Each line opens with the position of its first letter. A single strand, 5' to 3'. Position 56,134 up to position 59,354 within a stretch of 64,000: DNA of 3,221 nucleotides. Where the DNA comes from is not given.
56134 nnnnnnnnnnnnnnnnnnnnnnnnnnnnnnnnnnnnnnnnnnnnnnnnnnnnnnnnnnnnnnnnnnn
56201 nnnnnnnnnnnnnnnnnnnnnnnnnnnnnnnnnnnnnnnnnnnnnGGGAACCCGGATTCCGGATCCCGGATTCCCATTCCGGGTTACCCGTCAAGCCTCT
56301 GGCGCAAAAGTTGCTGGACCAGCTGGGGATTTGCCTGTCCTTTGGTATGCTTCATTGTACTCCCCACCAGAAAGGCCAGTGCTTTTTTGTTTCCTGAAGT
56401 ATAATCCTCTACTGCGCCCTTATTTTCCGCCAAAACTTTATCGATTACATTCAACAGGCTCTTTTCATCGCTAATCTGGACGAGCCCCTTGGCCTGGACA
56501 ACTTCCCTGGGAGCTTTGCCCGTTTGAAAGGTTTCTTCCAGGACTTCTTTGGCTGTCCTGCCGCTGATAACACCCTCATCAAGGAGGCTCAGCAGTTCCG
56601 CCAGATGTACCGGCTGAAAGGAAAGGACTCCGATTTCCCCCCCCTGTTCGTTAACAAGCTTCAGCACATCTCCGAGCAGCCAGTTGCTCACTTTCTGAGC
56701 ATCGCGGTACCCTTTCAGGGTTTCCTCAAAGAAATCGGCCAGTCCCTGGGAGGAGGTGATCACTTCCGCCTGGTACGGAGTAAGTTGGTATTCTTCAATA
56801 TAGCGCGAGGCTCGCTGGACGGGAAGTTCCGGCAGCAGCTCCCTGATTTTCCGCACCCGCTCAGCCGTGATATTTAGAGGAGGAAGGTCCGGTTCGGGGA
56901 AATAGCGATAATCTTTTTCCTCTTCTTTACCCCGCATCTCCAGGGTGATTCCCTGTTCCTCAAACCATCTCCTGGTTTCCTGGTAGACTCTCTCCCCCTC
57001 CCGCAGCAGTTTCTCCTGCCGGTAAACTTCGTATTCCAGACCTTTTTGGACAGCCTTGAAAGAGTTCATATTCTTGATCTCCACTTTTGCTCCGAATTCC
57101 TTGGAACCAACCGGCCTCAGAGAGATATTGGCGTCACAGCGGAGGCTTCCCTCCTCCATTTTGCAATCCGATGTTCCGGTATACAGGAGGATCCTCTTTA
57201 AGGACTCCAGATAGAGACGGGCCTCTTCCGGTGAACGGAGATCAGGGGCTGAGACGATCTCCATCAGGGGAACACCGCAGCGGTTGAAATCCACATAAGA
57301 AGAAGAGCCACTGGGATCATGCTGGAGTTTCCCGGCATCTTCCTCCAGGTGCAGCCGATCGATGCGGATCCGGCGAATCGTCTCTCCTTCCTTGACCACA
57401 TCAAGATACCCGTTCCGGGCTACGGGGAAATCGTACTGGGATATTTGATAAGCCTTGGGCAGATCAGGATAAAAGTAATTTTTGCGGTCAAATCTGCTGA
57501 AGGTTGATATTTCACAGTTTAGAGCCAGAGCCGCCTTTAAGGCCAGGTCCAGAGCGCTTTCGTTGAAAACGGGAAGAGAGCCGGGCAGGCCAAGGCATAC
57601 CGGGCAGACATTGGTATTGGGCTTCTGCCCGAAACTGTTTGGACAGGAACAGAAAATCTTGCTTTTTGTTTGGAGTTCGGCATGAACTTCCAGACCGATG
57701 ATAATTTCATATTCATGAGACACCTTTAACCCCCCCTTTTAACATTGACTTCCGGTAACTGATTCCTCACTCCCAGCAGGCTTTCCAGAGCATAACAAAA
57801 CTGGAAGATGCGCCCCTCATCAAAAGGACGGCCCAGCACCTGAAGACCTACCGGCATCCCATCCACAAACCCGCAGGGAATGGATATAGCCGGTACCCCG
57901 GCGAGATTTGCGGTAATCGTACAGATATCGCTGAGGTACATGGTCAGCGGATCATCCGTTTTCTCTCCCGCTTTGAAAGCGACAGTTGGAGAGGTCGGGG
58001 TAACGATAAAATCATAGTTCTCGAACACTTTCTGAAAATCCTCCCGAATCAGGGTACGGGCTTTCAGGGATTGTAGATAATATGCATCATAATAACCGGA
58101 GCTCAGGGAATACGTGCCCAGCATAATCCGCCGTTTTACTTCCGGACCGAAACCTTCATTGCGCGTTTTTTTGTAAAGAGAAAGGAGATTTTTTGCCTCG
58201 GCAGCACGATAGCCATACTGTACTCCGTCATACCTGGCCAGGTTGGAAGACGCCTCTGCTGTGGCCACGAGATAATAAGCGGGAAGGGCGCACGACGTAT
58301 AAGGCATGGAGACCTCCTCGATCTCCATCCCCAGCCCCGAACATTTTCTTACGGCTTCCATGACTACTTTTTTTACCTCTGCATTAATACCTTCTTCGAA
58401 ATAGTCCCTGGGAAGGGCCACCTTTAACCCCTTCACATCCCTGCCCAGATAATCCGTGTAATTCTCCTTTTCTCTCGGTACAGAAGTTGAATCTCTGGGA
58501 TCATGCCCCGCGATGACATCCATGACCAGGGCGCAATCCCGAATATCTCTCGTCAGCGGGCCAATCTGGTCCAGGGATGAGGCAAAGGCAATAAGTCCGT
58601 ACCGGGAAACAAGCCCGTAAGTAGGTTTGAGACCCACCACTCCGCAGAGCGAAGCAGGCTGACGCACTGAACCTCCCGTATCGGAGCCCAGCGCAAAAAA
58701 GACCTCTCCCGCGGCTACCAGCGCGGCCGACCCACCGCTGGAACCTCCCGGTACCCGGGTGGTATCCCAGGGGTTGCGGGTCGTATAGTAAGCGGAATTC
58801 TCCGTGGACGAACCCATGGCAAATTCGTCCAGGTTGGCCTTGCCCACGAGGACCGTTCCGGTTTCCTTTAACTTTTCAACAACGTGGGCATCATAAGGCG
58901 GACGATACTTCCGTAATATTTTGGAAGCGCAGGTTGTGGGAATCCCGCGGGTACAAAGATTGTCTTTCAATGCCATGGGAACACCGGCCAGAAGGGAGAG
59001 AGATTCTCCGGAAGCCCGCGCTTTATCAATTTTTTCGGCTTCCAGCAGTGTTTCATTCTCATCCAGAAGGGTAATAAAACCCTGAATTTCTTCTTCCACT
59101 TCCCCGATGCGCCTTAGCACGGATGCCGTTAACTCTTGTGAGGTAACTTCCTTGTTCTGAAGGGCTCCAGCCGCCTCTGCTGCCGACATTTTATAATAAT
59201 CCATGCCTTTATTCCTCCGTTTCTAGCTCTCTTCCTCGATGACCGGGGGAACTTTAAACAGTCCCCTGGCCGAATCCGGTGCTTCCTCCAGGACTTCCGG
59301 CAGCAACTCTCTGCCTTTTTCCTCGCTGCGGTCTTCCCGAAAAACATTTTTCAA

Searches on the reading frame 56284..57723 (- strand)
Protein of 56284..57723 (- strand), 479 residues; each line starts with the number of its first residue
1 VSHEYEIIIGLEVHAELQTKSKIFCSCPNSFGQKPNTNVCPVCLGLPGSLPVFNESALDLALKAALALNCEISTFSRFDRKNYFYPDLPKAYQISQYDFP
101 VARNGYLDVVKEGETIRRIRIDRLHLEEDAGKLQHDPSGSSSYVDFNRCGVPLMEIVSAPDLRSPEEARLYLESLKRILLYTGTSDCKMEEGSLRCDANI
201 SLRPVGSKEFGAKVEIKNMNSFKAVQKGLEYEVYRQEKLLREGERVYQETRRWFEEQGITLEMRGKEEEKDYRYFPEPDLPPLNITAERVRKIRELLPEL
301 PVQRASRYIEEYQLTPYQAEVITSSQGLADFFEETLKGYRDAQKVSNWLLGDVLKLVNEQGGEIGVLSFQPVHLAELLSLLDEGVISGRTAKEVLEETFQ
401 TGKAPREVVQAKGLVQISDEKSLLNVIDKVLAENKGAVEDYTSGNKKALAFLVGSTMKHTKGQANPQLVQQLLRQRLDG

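Call 96: search_protein_families(library=pfam, proteins=[window:56284-57723:-], max_evalue=1e-8)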
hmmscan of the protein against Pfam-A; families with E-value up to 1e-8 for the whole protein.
window:56284-57723:- (479 aa): 2 families
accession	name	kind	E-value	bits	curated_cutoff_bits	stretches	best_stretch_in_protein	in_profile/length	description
PF02934.20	GatB_N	-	7.6e-123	409.5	23.4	1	8-290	2-276/277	GatB/GatE catalytic domain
PF02637.23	GatB_Yqey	-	1.4e-50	171.4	27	1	330-477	1-148/148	GatB domain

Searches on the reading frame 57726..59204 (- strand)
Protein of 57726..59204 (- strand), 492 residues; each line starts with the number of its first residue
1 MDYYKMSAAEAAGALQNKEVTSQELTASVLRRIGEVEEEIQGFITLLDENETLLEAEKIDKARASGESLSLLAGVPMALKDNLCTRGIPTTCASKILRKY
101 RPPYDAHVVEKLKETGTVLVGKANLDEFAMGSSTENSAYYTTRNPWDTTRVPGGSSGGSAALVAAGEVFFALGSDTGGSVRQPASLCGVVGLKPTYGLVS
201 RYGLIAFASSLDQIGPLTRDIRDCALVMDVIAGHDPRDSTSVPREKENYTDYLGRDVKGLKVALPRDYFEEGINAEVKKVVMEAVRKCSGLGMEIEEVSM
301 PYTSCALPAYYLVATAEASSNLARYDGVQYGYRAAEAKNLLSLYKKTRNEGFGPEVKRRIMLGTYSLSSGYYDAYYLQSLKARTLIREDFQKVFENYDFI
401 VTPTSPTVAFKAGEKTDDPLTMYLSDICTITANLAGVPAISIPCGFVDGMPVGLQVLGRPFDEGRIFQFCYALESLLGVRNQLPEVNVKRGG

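Call 96: search_protein_families(library=pfam, proteins=[window:57726-59204:-], max_evalue=1e-8)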
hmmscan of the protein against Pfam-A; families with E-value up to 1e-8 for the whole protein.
window:57726-59204:- (492 aa): 1 family
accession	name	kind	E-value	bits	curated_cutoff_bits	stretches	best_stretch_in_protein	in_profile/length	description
PF01425.27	Amidase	-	3.3e-162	541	27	1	24-466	1-444/445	Amidase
